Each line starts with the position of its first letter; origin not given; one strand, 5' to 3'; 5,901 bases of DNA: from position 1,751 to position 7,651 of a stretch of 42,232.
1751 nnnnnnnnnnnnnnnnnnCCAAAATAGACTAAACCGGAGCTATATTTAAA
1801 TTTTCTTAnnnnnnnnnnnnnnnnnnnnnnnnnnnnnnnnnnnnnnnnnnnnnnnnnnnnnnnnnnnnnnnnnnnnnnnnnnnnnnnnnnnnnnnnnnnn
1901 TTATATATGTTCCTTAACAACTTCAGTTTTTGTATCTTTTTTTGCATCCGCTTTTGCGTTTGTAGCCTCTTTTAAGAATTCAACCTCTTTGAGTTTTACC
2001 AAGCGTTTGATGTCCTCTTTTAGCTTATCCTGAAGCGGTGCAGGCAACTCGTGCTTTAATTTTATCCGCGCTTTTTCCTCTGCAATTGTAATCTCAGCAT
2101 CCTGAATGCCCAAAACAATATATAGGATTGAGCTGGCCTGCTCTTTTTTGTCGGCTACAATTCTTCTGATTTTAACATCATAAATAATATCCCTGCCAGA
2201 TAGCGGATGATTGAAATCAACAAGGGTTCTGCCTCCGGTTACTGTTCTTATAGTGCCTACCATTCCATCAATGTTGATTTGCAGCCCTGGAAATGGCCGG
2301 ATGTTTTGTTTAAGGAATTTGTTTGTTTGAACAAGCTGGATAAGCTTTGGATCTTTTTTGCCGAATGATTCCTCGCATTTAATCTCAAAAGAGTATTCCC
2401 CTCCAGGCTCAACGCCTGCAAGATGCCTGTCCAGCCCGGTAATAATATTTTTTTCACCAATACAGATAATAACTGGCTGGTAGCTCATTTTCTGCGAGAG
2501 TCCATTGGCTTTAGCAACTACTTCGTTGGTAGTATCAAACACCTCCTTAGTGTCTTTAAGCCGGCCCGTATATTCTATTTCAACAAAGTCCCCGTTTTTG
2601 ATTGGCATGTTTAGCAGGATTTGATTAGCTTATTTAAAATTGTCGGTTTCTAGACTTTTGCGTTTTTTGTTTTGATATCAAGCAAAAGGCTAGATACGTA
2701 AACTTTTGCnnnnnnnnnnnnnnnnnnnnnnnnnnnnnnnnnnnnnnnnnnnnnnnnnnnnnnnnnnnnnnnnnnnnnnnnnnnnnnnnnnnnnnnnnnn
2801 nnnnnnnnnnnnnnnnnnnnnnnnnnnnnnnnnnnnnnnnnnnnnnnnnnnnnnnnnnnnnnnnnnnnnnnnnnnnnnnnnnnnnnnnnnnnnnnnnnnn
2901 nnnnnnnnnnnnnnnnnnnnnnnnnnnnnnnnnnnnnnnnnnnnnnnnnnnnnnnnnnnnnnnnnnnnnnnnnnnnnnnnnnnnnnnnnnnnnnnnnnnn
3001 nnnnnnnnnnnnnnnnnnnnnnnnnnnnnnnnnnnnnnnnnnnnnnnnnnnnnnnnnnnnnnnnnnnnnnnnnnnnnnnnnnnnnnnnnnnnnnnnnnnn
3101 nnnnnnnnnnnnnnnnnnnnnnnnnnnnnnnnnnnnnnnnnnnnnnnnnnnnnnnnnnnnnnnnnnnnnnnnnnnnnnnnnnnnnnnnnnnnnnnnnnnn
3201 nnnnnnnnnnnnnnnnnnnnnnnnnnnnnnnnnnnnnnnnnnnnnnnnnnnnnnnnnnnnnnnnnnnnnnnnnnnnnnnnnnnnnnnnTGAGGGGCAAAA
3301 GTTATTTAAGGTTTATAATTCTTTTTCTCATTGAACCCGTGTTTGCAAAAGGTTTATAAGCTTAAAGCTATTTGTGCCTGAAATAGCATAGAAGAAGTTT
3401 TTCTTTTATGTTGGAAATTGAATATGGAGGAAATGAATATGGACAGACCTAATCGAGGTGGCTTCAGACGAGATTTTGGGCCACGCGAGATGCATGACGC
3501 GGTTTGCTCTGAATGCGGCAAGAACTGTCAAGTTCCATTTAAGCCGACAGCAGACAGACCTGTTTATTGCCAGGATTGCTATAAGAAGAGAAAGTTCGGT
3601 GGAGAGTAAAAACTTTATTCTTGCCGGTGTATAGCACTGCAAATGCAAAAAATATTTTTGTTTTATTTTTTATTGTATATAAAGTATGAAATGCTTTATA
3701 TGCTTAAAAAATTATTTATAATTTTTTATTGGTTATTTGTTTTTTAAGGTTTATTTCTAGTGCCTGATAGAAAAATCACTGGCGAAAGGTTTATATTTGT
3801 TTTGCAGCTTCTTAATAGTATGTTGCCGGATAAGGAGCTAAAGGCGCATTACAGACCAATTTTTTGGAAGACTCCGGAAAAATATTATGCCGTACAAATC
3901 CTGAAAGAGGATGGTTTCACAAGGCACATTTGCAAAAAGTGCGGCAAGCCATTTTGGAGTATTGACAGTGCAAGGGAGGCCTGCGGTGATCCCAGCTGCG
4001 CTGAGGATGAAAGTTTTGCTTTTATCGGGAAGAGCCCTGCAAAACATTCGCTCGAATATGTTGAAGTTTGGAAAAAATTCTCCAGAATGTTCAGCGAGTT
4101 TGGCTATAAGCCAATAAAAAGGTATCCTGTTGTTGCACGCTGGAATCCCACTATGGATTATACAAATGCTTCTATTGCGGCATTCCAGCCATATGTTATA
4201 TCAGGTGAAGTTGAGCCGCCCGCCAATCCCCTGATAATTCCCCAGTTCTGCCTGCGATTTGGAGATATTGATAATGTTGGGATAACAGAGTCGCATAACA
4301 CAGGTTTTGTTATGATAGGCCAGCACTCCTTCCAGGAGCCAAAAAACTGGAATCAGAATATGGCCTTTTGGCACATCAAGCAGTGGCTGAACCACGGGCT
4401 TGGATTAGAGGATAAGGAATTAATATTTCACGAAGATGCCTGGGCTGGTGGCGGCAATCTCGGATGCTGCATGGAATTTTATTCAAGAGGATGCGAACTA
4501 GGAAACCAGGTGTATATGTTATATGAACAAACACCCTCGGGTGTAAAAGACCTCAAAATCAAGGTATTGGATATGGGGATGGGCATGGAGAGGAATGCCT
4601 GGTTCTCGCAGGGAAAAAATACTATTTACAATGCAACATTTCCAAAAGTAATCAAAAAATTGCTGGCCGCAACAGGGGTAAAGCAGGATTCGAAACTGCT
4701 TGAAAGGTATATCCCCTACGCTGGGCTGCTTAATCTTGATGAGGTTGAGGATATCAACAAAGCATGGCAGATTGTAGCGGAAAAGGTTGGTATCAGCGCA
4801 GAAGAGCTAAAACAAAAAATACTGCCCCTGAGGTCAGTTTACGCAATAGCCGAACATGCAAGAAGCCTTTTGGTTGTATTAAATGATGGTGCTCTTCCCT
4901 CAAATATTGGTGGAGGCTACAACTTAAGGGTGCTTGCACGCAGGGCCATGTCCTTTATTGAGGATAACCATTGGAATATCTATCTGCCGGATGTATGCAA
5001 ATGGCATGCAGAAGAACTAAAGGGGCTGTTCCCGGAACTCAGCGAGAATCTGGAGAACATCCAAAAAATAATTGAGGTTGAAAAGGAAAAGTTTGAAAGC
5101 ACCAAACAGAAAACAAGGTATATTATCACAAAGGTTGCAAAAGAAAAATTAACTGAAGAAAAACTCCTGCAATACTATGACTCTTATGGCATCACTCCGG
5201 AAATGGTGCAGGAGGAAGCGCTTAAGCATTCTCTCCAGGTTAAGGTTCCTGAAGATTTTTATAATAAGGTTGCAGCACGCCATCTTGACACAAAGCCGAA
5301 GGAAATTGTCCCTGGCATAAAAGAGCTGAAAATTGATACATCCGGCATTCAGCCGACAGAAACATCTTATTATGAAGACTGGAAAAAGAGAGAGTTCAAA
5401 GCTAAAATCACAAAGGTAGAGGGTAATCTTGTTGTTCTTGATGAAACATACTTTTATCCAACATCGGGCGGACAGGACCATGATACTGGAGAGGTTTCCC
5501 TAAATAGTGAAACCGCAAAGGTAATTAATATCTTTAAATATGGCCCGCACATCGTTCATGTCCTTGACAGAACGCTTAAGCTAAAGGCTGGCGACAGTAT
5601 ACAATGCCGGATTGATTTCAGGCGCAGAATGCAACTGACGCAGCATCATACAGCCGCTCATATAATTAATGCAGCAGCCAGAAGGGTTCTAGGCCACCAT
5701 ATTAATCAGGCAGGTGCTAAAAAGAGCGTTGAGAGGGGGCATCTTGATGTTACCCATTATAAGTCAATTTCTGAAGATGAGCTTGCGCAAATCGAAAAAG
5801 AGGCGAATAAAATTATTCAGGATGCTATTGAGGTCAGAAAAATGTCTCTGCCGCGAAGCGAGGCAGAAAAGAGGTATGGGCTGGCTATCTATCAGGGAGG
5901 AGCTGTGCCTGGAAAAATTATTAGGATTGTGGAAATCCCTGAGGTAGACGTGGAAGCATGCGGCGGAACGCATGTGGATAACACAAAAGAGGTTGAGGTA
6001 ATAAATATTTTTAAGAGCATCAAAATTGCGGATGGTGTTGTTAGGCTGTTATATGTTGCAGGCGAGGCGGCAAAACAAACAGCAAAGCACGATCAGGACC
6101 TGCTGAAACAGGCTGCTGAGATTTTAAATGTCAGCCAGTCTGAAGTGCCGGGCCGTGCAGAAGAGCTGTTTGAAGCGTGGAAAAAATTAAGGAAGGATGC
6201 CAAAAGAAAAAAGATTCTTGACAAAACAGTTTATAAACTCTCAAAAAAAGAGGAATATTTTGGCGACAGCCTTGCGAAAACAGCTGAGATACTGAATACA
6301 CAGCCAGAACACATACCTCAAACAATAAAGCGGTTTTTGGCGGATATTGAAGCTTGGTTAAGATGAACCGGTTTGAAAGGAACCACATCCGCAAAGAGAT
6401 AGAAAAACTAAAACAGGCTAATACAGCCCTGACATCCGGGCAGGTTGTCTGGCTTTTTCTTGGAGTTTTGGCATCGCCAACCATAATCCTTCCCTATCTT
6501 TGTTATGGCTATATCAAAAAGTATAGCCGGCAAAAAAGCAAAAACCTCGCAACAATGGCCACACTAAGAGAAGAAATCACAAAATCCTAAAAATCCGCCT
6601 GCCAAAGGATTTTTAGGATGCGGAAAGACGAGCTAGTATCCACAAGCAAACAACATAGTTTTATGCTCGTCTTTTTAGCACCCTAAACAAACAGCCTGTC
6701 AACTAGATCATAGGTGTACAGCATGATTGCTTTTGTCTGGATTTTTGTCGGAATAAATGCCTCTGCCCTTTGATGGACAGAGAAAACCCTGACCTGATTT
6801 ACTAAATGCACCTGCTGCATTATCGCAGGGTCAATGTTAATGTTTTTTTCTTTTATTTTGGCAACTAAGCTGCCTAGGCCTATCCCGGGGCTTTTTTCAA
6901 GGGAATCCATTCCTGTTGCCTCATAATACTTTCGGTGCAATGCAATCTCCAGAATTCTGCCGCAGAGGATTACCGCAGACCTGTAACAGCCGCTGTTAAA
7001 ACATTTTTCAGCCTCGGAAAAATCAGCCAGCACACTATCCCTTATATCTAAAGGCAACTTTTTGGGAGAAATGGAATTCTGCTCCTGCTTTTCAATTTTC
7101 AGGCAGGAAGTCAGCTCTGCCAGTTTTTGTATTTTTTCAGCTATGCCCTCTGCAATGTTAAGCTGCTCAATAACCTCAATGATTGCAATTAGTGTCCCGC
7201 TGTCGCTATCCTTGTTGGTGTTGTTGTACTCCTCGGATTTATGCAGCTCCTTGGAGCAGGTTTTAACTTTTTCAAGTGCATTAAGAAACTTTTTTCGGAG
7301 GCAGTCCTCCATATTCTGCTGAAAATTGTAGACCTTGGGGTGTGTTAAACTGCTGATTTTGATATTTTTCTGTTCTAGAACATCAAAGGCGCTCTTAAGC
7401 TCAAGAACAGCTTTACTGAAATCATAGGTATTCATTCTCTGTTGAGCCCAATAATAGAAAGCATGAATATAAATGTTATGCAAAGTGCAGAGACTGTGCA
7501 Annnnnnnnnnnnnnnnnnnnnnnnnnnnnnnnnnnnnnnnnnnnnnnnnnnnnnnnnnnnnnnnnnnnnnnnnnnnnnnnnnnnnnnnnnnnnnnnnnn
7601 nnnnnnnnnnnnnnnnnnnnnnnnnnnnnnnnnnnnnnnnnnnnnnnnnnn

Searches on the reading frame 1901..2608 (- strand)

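Call 80: search_protein_families(library=pfam, proteins=[window:1901-2608:-], max_evalue=0.0001)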
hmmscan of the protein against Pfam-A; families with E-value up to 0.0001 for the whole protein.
window:1901-2608:- (235 aa): 2 families
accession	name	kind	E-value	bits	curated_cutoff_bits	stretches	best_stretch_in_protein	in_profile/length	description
PF22199.2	FKBP26_IF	-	7.7e-18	64.6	27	1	91-136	1-46/46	FKBP26, IF domain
PF00254.34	FKBP_C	-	1.7e-10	41.5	21.1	1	3-87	5-76/94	FKBP-type peptidyl-prolyl cis-trans isomerase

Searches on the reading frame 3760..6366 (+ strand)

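Call 80: search_protein_families(library=pfam, proteins=[window:3760-6366:+], max_evalue=0.0001)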
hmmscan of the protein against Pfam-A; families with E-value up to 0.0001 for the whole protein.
window:3760-6366:+ (868 aa): 2 families
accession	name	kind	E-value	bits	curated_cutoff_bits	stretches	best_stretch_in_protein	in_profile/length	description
PF01411.24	tRNA-synt_2c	-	4.6e-91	306.5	30.3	1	102-620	1-550/552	tRNA synthetases class II (A)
PF07973.19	tRNA_SAD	-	5e-13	49.2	24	1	721-763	1-43/44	Threonyl and Alanyl tRNA synthetase second additional domain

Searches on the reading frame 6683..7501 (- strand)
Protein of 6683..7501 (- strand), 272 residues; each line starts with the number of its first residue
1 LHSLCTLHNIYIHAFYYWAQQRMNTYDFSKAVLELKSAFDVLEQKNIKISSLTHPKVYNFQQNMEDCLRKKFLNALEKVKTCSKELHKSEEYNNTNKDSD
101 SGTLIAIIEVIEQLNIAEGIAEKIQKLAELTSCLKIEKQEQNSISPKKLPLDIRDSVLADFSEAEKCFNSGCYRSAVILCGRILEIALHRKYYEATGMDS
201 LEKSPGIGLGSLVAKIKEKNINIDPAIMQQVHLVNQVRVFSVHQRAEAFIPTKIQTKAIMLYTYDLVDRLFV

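Call 80: search_protein_families(library=pfam, proteins=[window:6683-7501:-], max_evalue=0.0001)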
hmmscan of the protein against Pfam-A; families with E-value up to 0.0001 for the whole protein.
window:6683-7501:- (272 aa): 1 family
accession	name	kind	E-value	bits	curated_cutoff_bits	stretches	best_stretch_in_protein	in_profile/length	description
PF13643.11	DUF4145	-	3.2e-05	24.3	23.1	0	162-246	1-72/88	Domain of unknown function (DUF4145)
